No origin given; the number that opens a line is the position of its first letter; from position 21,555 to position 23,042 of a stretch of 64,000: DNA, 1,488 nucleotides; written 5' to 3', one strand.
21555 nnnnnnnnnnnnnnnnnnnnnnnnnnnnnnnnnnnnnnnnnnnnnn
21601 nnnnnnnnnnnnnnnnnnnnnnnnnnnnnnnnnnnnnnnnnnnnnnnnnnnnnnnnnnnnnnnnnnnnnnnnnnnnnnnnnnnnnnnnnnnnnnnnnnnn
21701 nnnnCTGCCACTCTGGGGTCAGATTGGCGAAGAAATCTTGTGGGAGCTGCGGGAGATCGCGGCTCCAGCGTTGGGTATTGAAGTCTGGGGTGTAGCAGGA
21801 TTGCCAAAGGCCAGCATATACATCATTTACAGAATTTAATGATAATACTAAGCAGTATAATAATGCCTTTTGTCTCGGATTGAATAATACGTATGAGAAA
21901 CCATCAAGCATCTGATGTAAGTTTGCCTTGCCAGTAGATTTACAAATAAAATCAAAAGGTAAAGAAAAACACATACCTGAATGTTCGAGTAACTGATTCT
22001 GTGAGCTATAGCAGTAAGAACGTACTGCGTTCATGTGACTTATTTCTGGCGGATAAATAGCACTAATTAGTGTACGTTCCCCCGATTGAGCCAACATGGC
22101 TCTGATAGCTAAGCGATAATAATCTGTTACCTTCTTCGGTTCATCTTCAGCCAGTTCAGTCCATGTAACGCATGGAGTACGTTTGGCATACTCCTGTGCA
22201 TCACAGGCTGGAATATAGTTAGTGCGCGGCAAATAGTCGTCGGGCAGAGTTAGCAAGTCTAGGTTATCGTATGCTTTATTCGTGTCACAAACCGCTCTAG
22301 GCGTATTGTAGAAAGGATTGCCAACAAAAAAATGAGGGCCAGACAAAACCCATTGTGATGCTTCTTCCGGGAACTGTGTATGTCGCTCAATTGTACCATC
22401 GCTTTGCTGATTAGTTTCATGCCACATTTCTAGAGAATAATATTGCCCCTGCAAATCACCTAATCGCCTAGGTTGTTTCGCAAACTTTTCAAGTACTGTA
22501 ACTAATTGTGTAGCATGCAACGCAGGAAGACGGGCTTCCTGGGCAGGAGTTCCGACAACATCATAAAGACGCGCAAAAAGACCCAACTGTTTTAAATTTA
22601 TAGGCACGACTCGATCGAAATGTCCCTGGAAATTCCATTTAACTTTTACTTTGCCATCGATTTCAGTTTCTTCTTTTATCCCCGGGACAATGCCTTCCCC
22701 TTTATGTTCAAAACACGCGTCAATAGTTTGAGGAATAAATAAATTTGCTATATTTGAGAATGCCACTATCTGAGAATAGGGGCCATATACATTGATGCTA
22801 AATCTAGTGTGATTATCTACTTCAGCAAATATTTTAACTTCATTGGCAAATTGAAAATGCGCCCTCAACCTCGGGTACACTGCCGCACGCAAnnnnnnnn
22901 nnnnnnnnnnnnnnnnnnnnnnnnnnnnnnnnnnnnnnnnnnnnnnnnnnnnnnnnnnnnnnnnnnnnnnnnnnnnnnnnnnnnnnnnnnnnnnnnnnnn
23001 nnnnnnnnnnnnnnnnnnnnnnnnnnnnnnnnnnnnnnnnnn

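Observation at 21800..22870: About 1.1-kb low-GC block embedded inside the otherwise GC-rich methyltransferase gene, possibly a swapped target-recognition module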

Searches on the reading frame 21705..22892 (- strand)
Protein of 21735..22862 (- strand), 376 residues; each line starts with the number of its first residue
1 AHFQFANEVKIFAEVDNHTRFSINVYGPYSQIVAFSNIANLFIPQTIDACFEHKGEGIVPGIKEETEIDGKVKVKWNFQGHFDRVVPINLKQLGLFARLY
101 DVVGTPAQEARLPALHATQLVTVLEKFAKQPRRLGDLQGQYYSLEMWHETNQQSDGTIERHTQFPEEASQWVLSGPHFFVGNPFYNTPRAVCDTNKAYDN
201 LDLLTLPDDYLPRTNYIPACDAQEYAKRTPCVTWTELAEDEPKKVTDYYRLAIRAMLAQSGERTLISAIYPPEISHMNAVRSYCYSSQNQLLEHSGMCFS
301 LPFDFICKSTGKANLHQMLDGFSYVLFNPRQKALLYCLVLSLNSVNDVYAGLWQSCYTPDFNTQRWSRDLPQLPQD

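Call 52: find_homologous_proteins(query=window:21735-22862:-, max_evalue=0.00001)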
Query window:21735-22862:- (376 aa): 631 proteins with E <= 0.00001 among 1754 candidates; the best 120 are listed.
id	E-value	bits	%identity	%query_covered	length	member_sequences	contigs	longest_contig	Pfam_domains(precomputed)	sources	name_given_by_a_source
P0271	1.4e-188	645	75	100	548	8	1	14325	-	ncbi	ncbi:TPA: hypothetical protein ACH7ZP_004801, partial [Escherichia coli]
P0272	1.4e-147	510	62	100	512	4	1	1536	-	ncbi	ncbi:hypothetical protein ACSR91_004675, partial [Escherichia coli]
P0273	8.7e-144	497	60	100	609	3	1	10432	-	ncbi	ncbi:hypothetical protein ACSCCS_004426, partial [Escherichia coli]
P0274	1.9e-142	493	59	100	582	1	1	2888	-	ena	-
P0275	2.1e-139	483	58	100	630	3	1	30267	-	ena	-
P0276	2.6e-137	476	58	100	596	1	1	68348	-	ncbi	ncbi:hypothetical protein ACK306_12070 [Aeromonas caviae]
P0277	5.0e-137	475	57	100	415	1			-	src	-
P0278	3.4e-136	472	59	100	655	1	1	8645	-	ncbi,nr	ncbi:hypothetical protein DFX88_19875, partial [Escherichia coli]|nr:hypothetical protein [Escherich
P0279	1.5e-133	464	57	100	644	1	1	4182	-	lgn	-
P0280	2.1e-133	463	55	100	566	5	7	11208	-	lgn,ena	-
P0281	1.4e-132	461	59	95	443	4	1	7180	-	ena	-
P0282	4.4e-132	459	55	100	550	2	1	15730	-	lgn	-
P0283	8.1e-132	458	56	100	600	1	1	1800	-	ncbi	ncbi:hypothetical protein E2K61_20685, partial [Escherichia coli]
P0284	1.3e-131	457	59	95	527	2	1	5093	-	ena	-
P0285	4.8e-131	455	55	98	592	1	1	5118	-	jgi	-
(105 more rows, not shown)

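Call 68: predict_structure(alignment_id=A2)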
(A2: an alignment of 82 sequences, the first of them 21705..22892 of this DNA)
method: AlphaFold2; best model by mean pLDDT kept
length: 396 residues; sequences in the alignment: 82
mean_pLDDT: 95.2   pTM: 0.90
mean pLDDT of the five models: 95.2, 95.0, 94.6, 94.5, 94.4
residues with pLDDT >= 90: 369; 70-90: 27; 50-70: 0; < 50: 0
segments of 3 or more residues with pLDDT < 50: none
pLDDT, mean of each block of 10 residues (from residue 1): 95 94 90 97 97 97 97 91 92 98 95 95 94 94 94 97 98 97 97 97 94 94 98 98 96 98 94 94 97 97 97 93 88 93 97 95 98 94 94 94
secondary structure, 60 per line:
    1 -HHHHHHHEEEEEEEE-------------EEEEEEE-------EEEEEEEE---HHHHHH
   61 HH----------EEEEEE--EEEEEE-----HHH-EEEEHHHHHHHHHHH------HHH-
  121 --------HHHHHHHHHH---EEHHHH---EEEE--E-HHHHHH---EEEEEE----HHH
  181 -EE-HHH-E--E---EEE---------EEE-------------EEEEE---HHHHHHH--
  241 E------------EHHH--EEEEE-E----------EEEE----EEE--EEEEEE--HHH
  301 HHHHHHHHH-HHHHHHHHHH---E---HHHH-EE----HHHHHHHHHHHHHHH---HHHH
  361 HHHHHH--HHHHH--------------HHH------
elements in order: H2-8 E9-16 E30-36 E44-51 H55-62 E73-78 E81-86 E96-99 H100-110 H129-138 H144-147 E151-154 H159-164 E168-173 E196-198 E208-210 E224-228 H232-238 E260-264 E277-280 E285-287 E290-295 H298-309 H311-320 H328-331 H339-353 H357-366 H369-373

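Call 82: search_dna_similar(query=window:21735-22862:-, collection=phages, mode=protein, max_rows=10)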
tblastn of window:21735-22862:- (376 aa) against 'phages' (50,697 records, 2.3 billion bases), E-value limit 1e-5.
No match.

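Call 83: search_dna_similar(query=window:21735-22862:-, collection=plasmids, mode=protein, max_rows=30, rows=spread)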
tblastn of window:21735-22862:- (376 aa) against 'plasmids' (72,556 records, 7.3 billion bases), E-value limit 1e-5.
Records with a match: 29; places in all: 29; records where one place covers at least 80% of the query: 28.
Best place of each record, by identity: 60-80% 5; <60% 24.
By first word of the organism name: Escherichia 15; Klebsiella 2; Haematobacter 2; Streptomyces 2; Cylindrospermopsis 1; Pseudanabaena 1; Aulosira 1; Nostoc 1; Martelella 1; Microvirga 1; and 2 more.
By predicted mobility (MOB-suite, as given by PLSDB): conjugative 12; non-mobilizable 10; mobilizable 7.
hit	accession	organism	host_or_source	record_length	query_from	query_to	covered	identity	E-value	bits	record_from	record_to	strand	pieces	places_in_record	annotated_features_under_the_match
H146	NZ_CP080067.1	Escherichia coli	Homo sapiens,tissue sample,Human feces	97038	1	376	100%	66.5%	5e-155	489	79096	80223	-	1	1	class I SAM-dependent DNA methyltransferase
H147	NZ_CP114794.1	Escherichia coli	single cell,soil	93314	1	376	100%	62.2%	7e-139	443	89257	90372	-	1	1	none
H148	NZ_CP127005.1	Escherichia coli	mixed culture,pork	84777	1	376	100%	60.7%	2e-131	422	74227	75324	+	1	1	class I SAM-dependent DNA methyltransferase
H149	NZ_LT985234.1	Escherichia coli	-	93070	1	376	100%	60.4%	2e-132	424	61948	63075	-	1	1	class I SAM-dependent DNA methyltransferase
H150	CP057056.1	Escherichia coli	culture,Pooled cattle faecal samples ...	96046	1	376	100%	60.4%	2e-132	424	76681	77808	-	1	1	class I SAM-dependent DNA methyltransferase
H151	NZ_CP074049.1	Escherichia coli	Pig,pure culture,Rectal Swab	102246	1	376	100%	59.9%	4e-130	418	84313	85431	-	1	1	class I SAM-dependent DNA methyltransferase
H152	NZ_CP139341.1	Escherichia coli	pork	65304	1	376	100%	59.0%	2e-128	413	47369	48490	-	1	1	class I SAM-dependent DNA methyltransferase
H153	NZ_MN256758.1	Escherichia coli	-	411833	1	376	100%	57.9%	2e-123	399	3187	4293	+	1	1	none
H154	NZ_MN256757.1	Escherichia coli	-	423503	1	376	100%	57.9%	2e-123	399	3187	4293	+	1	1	none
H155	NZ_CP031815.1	Klebsiella pneumoniae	Homo sapiens,rectal swab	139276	1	376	100%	57.8%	3e-130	418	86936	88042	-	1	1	class I SAM-dependent DNA methyltransferase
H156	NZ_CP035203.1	Klebsiella pneumoniae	Homo sapiens,stool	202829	1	376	100%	57.8%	3e-130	418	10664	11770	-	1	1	class I SAM-dependent DNA methyltransferase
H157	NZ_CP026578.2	Escherichia coli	Homo sapiens,Culture,Rectal swab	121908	1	376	100%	57.0%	8e-125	403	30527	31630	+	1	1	class I SAM-dependent DNA methyltransferase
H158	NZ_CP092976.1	Escherichia coli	Homo sapiens,Culture,Rectal swab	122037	1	376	100%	57.0%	8e-125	403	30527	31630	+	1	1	class I SAM-dependent DNA methyltransferase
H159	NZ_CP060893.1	Escherichia coli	Homo sapiens,sputum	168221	1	376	100%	57.0%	8e-125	403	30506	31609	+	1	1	class I SAM-dependent DNA methyltransferase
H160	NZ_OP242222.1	Escherichia coli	Homo sapiens,stool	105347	1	376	100%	56.5%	3e-120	389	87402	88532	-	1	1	class I SAM-dependent DNA methyltransferase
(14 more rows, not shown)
